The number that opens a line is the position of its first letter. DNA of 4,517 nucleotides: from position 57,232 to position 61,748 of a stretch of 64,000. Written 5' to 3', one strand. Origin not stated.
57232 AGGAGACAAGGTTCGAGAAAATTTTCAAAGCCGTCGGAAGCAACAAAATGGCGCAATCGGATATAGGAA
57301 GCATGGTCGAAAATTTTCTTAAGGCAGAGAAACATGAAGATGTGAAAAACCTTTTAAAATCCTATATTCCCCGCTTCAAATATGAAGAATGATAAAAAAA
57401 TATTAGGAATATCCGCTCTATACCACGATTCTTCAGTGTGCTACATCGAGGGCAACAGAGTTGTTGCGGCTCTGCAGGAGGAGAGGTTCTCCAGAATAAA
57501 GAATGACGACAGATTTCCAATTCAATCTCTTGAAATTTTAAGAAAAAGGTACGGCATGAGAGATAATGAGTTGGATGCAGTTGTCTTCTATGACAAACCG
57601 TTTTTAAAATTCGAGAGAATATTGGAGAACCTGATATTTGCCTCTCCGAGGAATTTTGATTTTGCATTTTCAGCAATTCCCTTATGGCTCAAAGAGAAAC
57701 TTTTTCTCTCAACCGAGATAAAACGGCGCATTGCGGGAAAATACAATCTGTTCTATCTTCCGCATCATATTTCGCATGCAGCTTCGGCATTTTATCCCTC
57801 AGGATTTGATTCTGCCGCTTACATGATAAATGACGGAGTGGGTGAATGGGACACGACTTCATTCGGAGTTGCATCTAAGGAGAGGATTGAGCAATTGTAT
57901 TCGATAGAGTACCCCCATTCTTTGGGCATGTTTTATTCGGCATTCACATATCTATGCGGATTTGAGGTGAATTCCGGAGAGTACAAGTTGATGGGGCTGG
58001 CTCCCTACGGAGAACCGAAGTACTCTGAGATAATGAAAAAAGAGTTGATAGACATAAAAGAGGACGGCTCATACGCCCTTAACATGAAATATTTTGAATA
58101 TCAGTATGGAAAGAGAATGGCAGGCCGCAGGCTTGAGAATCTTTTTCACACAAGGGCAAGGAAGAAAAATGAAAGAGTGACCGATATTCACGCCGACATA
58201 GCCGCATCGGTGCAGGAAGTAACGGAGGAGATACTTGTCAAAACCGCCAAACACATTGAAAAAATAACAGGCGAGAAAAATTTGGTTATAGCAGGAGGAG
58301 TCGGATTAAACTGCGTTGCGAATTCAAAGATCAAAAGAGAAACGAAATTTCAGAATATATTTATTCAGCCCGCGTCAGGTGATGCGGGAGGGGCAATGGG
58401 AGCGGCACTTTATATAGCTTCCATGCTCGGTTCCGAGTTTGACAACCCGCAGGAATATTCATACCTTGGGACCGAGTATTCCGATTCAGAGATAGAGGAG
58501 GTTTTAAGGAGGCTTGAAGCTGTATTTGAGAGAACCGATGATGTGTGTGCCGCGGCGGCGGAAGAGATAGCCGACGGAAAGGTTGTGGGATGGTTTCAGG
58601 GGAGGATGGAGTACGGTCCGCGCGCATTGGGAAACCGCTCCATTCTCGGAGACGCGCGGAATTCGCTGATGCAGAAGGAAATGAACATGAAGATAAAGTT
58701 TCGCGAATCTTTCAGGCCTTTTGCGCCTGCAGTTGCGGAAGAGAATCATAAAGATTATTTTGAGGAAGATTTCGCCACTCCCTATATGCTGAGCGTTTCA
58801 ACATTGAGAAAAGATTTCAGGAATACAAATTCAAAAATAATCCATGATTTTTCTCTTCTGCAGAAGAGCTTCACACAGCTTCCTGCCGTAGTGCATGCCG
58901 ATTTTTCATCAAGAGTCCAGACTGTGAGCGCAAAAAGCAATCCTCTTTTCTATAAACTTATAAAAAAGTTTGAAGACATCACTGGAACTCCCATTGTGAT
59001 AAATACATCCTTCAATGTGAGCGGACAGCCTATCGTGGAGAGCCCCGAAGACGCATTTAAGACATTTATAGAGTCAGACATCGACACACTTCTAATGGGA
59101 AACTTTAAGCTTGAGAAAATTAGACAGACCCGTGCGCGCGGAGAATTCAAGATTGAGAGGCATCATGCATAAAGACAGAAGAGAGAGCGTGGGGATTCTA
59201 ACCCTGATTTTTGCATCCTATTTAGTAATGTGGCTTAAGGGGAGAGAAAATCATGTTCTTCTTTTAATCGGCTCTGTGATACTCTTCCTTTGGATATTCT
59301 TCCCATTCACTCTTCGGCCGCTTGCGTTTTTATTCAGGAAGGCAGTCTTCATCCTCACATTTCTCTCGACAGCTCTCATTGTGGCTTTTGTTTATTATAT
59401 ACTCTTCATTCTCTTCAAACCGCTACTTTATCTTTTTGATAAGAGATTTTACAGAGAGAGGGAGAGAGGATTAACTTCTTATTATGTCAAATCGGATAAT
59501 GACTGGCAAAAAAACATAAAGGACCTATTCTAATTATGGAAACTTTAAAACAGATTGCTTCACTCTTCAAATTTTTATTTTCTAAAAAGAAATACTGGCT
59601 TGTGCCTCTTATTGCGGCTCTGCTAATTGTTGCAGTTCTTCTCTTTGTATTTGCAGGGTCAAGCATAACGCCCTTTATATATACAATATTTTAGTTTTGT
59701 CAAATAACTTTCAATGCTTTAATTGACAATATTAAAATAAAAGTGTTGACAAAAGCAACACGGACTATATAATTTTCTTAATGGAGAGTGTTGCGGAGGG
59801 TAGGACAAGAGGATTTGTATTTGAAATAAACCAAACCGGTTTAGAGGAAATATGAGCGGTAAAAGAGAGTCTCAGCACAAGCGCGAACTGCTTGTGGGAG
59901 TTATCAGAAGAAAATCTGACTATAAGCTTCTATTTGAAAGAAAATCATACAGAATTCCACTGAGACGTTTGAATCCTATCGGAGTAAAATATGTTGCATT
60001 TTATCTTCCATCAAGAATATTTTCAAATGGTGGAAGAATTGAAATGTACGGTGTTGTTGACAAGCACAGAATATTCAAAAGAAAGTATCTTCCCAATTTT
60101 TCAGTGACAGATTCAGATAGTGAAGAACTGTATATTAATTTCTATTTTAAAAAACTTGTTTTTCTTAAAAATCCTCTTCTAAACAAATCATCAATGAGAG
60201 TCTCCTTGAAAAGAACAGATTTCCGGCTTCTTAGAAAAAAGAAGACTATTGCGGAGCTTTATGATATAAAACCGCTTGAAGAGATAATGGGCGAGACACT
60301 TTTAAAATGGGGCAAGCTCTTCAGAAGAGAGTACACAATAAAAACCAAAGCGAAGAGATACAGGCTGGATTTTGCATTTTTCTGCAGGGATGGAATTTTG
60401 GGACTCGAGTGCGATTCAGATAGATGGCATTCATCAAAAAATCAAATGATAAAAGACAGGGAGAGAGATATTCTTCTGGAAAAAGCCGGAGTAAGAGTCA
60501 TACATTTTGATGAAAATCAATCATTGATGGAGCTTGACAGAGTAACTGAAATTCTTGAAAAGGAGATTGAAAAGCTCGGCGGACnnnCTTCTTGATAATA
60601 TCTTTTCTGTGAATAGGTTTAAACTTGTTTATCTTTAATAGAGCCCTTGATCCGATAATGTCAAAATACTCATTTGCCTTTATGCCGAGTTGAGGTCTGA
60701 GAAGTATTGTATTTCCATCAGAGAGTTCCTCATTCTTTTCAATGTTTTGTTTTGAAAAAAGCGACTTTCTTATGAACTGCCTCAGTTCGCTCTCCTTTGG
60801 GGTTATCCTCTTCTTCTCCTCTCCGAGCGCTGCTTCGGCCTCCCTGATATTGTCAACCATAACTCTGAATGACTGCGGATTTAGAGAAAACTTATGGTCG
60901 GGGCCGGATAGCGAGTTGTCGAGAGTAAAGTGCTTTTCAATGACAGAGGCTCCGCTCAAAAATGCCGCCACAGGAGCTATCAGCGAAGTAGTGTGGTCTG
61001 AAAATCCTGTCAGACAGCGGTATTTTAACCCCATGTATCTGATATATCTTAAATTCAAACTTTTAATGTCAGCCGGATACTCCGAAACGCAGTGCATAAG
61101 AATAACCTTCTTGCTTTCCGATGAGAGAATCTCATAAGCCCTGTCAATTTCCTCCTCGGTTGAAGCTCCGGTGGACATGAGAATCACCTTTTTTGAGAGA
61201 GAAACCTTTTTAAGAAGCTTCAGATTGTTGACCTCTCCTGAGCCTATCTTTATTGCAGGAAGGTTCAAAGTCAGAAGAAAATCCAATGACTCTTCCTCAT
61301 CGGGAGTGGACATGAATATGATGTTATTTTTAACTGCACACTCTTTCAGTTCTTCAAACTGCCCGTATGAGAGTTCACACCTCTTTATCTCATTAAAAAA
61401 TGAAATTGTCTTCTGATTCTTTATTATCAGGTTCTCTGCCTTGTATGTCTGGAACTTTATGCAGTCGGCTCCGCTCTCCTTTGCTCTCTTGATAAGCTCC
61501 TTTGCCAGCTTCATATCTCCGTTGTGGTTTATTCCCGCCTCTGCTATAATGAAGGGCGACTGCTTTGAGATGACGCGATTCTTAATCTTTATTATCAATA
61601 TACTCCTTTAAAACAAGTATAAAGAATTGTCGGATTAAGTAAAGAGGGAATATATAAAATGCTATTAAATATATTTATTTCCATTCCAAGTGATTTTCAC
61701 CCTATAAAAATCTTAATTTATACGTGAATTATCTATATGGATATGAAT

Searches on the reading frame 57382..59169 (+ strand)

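Call 50: search_protein_families(library=pfam, proteins=[window:57382-59169:+], max_evalue=0.00001)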
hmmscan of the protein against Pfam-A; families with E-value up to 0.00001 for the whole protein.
window:57382-59169:+ (596 aa): 2 families
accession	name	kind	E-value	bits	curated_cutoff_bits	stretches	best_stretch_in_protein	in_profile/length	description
PF02543.21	Carbam_trans_N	-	1.9e-83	281.2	24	1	6-343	1-346/346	Carbamoyltransferase N-terminus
PF16861.10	Carbam_trans_C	-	9.2e-69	230.8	27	1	393-579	1-170/170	Carbamoyltransferase C-terminus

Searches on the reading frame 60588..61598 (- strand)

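Call 50: search_protein_families(library=pfam, proteins=[window:60588-61598:-], max_evalue=0.00001)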
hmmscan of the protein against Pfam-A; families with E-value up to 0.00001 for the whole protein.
window:60588-61598:- (337 aa): 1 family
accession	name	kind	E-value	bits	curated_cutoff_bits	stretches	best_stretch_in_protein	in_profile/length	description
PF03102.20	NeuB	-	1.3e-77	260.9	22.1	1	35-263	1-241/241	NeuB family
